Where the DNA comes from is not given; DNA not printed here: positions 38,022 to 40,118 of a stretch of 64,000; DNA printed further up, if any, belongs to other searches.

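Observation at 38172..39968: Orphan soluble VirD4/TraG-like coupling ATPase with a long disordered K/E/P-rich tail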

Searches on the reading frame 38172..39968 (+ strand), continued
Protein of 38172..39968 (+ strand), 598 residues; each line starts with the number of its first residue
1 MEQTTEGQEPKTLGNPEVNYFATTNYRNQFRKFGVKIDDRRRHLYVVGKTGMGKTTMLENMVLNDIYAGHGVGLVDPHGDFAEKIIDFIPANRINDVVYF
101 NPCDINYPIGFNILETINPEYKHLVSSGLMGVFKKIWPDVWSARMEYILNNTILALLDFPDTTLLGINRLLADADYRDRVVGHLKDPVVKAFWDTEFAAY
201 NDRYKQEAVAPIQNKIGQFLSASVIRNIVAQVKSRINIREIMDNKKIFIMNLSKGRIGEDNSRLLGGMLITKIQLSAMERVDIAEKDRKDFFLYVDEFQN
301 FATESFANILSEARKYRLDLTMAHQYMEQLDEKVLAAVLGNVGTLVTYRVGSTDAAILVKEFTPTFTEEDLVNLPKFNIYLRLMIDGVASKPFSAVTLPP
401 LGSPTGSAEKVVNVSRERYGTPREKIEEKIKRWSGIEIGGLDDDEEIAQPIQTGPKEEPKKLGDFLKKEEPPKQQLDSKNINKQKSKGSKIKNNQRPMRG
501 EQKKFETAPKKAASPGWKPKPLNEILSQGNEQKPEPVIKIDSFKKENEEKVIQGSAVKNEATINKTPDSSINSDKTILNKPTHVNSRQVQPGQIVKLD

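Call 45: search_protein_families(library=pfam, proteins=[L075:492-2066:+, L074:6558-7952:+, L077:4243-5844:+, L081:720-2030:+], max_evalue=10)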
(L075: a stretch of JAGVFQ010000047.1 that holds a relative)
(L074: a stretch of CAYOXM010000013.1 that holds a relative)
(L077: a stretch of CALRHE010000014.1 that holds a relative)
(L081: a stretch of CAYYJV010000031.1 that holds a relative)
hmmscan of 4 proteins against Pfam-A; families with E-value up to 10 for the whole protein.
L075:492-2066:+ (525 aa): 2 families
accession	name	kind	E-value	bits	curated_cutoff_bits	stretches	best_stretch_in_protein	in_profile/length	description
PF12080.14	GldM_4th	-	0.077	14.1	24.6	1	230-308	12-94/114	GldM C-terminal domain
PF05620.16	TMEM208_SND2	-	2.2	8.5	22.9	0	22-54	107-139/167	SRP-independent targeting protein 2/TMEM208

L074:6558-7952:+ (465 aa): 0 families

L077:4243-5844:+ (534 aa): 0 families

L081:720-2030:+ (437 aa): 0 families

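Call 46: find_encoding_contigs(protein=P0360, flank=8000, max_places=3)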
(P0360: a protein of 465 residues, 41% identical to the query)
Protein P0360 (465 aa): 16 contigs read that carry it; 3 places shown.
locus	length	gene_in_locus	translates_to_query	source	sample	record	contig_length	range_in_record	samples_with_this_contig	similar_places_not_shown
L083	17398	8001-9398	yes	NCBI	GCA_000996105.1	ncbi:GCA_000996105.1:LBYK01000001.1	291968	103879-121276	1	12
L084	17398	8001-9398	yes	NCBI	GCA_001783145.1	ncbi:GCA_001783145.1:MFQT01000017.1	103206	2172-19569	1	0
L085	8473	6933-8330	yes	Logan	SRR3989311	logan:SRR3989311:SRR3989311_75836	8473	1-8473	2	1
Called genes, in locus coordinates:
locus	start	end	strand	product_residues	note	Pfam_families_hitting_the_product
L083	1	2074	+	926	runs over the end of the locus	PF07517:SecA_DEAD, PF01043:SecA_PP_bind, PF21090:P-loop_SecA, PF07516:SecA_SW, PF02810:SEC-C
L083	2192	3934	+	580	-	PF07549:Sec_GG (faint), PF21760:SecD_1st, PF13616:Rotamase_3, PF00639:Rotamase, PF22599:SecDF_P1_head, PF02355:SecD_SecF_C, PF03176:MMPL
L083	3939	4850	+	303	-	PF07549:Sec_GG (weak), PF02355:SecD_SecF_C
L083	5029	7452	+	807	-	-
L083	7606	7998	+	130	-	-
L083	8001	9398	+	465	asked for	PF26449:DUF8128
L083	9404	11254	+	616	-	PF01935:DUF87 (weak), PF10412:TrwB_AAD_bind, PF12696:TraG-D_C (weak), PF23477:zf_Tbcl_2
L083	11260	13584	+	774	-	PF07719:TPR_2 (faint), PF13181:TPR_8 (faint), PF13414:TPR_11 (faint), PF13424:TPR_12 (faint), PF00515:TPR_1 (weak), PF14559:TPR_19 (weak), PF13431:TPR_17 (weak), PF13432:TPR_16 (weak), +6 more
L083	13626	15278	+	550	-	PF01966:HD, PF02568:ThiI (weak), PF03054:tRNA_Me_trans, PF20259:tRNA_Me_trans_M, PF20258:tRNA_Me_trans_C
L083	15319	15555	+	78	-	-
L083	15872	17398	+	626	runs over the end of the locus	PF01411:tRNA-synt_2c, PF07973:tRNA_SAD (faint)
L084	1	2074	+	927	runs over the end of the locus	PF07517:SecA_DEAD, PF01043:SecA_PP_bind, PF21090:P-loop_SecA, PF07516:SecA_SW, PF02810:SEC-C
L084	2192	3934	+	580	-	PF07549:Sec_GG (faint), PF21760:SecD_1st, PF13616:Rotamase_3, PF00639:Rotamase, PF22599:SecDF_P1_head, PF02355:SecD_SecF_C, PF03176:MMPL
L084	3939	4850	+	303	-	PF07549:Sec_GG (weak), PF02355:SecD_SecF_C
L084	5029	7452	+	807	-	-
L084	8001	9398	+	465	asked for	PF26449:DUF8128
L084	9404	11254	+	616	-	PF01935:DUF87 (weak), PF10412:TrwB_AAD_bind, PF12696:TraG-D_C (weak), PF23477:zf_Tbcl_2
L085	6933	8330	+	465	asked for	PF26449:DUF8128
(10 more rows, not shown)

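Call 47: find_encoding_contigs(protein=P0285, flank=8000, max_places=2)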
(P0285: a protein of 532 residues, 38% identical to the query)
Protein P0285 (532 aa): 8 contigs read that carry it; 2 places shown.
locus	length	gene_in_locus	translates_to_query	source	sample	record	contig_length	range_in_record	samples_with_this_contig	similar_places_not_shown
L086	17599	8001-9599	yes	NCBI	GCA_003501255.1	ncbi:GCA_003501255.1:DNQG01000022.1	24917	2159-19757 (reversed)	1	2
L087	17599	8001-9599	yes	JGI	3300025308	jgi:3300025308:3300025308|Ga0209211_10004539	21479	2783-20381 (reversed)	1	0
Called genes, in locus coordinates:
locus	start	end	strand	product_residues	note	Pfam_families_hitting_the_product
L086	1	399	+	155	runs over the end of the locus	-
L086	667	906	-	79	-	-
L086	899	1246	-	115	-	-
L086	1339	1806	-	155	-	PF02367:TsaE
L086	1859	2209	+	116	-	PF03091:CutA1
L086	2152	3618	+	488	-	PF02481:DNA_processg_A (faint), PF18306:LDcluster4, PF03641:Lysine_decarbox, PF18306:LDcluster4, PF03641:Lysine_decarbox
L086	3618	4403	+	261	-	PF01790:LGT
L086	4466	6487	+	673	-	PF21760:SecD_1st, PF13616:Rotamase_3, PF00639:Rotamase, PF13616:Rotamase_3, PF00639:Rotamase, PF13145:Rotamase_2, PF22599:SecDF_P1_head, PF03176:MMPL, +1 more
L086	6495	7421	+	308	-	PF02355:SecD_SecF_C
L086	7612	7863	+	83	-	-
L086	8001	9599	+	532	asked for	PF26449:DUF8128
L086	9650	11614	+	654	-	PF02534:T4SS-DNA_transf (faint), PF01935:DUF87 (weak), PF10412:TrwB_AAD_bind, PF12696:TraG-D_C (faint)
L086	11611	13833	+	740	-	PF01935:DUF87 (weak), PF10412:TrwB_AAD_bind (weak), PF12696:TraG-D_C (weak)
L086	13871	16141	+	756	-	PF13432:TPR_16 (faint), PF13428:TPR_14 (faint), PF14559:TPR_19 (faint), PF21033:RMD1-3 (faint), PF13424:TPR_12 (faint), PF13181:TPR_8 (faint), PF13431:TPR_17 (faint), PF23914:TPR_CcmH_CycH, +4 more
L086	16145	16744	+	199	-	-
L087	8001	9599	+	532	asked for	PF26449:DUF8128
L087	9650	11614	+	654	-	PF02534:T4SS-DNA_transf (faint), PF01935:DUF87 (weak), PF10412:TrwB_AAD_bind, PF12696:TraG-D_C (faint)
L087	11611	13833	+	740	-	PF01935:DUF87 (weak), PF10412:TrwB_AAD_bind (weak), PF12696:TraG-D_C (weak)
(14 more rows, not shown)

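Call 51: search_solved_structures(query=A1, max_evalue=10, show_alignments=1)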
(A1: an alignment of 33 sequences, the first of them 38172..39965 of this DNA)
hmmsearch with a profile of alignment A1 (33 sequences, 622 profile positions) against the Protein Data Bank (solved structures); distinct sequences matched with E-value up to 10: 18.
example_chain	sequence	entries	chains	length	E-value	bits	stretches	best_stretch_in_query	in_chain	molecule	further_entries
1gl6_A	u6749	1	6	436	0.0011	20.9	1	42-88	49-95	ATPASE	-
1e9r_A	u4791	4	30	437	0.0011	20.9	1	42-88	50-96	CONJUGAL TRANSFER PROTEIN TRWB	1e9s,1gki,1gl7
6sz9_A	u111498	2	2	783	0.01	17.7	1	22-86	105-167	IcmO (DotL)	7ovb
7m6j_C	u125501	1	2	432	0.015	17.2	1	5-72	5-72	Septin-7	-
2qag_A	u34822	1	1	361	0.041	15.8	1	11-72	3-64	Septin-2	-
2qa5_A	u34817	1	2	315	0.056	15.3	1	11-72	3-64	Septin-2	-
29vf_O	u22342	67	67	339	0.094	14.6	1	474-537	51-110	TATA-box-binding protein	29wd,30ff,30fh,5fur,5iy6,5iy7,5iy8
9bht_A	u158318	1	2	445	0.1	14.5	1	7-72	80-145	CiSeptin-2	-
9bht_C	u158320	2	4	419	0.1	14.4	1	23-72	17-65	CiSeptin-7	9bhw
12zn_B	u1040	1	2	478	0.11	14.3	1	8-70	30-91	Septin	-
2qag_C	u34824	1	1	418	0.31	12.8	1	24-72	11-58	Septin-7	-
9bh5_CW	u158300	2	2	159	0.58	11.9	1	510-595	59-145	Large ribosomal subunit protein eL24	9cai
6ybw_z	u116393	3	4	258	0.6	11.9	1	436-611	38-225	Eukaryotic translation initiation factor 3 subunit J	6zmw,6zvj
1xjc_A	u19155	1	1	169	0.8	11.5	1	50-84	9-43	MobB protein homolog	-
7cu3_B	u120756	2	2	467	1.1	11.1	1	480-520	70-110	Transmembrane protein FAM155A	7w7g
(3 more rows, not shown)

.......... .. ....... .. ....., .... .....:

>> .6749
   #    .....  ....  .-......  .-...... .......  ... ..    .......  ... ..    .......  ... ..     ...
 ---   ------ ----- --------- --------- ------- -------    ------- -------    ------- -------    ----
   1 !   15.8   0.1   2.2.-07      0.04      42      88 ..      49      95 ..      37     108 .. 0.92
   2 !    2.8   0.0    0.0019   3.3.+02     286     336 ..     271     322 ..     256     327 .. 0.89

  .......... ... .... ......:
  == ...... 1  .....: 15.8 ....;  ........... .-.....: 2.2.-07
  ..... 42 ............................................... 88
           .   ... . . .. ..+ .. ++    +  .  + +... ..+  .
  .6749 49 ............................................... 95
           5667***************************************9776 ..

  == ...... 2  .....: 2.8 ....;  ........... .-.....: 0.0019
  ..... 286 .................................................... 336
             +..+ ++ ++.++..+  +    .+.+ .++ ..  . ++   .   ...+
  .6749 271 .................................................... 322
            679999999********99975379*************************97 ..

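Call 71: search_protein_families(library=ncbifam, proteins=[L083:9404-11251:+, L083:8001-9395:+], max_evalue=0.1)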
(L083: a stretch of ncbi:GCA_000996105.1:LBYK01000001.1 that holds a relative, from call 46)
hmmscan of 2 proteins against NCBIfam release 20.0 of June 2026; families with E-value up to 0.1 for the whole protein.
L083:9404-11251:+ (616 aa): 15 families
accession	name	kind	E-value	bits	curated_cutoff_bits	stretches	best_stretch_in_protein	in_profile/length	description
TIGR03743.1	SXT_TraD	subfamily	2.7e-14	52.6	366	2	30-108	169-250/636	conjugative transfer system coupling protein TraD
TIGR04272.1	cxxc_cxxc_Mbark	domain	1.8e-12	46.8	36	1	488-519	3-34/37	CxxC-x17-CxxC domain-containing protein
NF045973.1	conju_CD1115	equivalog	9.1e-10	38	250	1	31-351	19-363/442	VirD4-like conjugal transfer protein, CD1115 family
TIGR03754.1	conj_TOL_TraD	equivalog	1.1e-07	30.8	647.55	1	29-75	173-219/643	type IV conjugative transfer system coupling protein TraD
NF053655.1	CedD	equivalog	4.2e-07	29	600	1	24-99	209-283/527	DNA-translocating ATPase CedD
NF041447.1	TrbC_conju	equivalog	1.2e-06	27.3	800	1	13-72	106-165/685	F-type conjugative transfer protein TrbC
TIGR00929.1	VirB4_CagE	subfamily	1.5e-05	23.4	643.1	1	280-362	630-716/792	VirB4 family type IV secretion/conjugal transfer ATPase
TIGR02759.1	TraD_Ftype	equivalog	2e-05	23.6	521.35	1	31-356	171-485/566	type IV conjugative transfer system coupling protein TraD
NF045975.1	VirB4_plasma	equivalog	3.2e-05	21.9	590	1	39-77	518-556/894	Mbov_0397 family ICE element conjugal transfer ATPase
TIGR03922.1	T7SS_EccA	equivalog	0.0069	15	466.65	1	19-67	295-341/557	type VII secretion AAA-ATPase EccA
NF033849.1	ser_rich_anae_1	subfamily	0.012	13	650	0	298-331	1047-1080/1163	serine-rich protein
NF040713.1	ZapE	equivalog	0.018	14.3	140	1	28-56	45-72/344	cell division protein ZapE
NF009366.0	PRK12723.1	equivalog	0.024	13.7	585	0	32-57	169-195/388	flagellar biosynthesis regulator FlhF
TIGR03499.1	FlhF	equivalog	0.034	14.1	174.15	0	30-51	192-213/286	flagellar biosynthesis GTPase FlhF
NF041326.1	Bacteroid_MobC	subfamily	0.073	11.4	900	0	287-357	459-533/655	conjugal transfer protein MobC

L083:8001-9395:+ (465 aa): 0 families

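Call 88: search_protein_families(library=padloc, proteins=[window:38172-39968:+, L083:8001-9395:+, P0149], max_evalue=0.01)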
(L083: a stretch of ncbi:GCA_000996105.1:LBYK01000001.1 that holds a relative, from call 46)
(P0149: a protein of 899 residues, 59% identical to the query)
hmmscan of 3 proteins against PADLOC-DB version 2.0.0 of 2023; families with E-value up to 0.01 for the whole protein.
window:38172-39968:+ (598 aa): 5 families
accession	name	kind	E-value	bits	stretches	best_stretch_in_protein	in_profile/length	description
PDLC04140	mad8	-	3.6e-15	54.3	1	35-351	18-254/314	mads_8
PDLC04103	HerA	-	3.1e-08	30.4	1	296-375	459-534/579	-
PDLC01055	HerA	-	3e-05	21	1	36-87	152-205/532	Type III coevolved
PDLC04105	HerA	-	0.00031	17.4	0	41-95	166-221/576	-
PDLC02140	Csn2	-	0.0034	15.5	1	57-89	124-156/223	-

L083:8001-9395:+ (465 aa): 0 families

P0149 (899 aa): 4 families
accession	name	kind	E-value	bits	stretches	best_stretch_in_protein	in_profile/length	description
PDLC04140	mad8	-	3.3e-15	54.4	1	485-825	26-285/314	mads_8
PDLC04103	HerA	-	4.8e-05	19.9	0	487-526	173-212/579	-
PDLC01055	HerA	-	0.00027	17.9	1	480-516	151-187/532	Type III coevolved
PDLC04105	HerA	-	0.0029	14.2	0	486-540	166-221/576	-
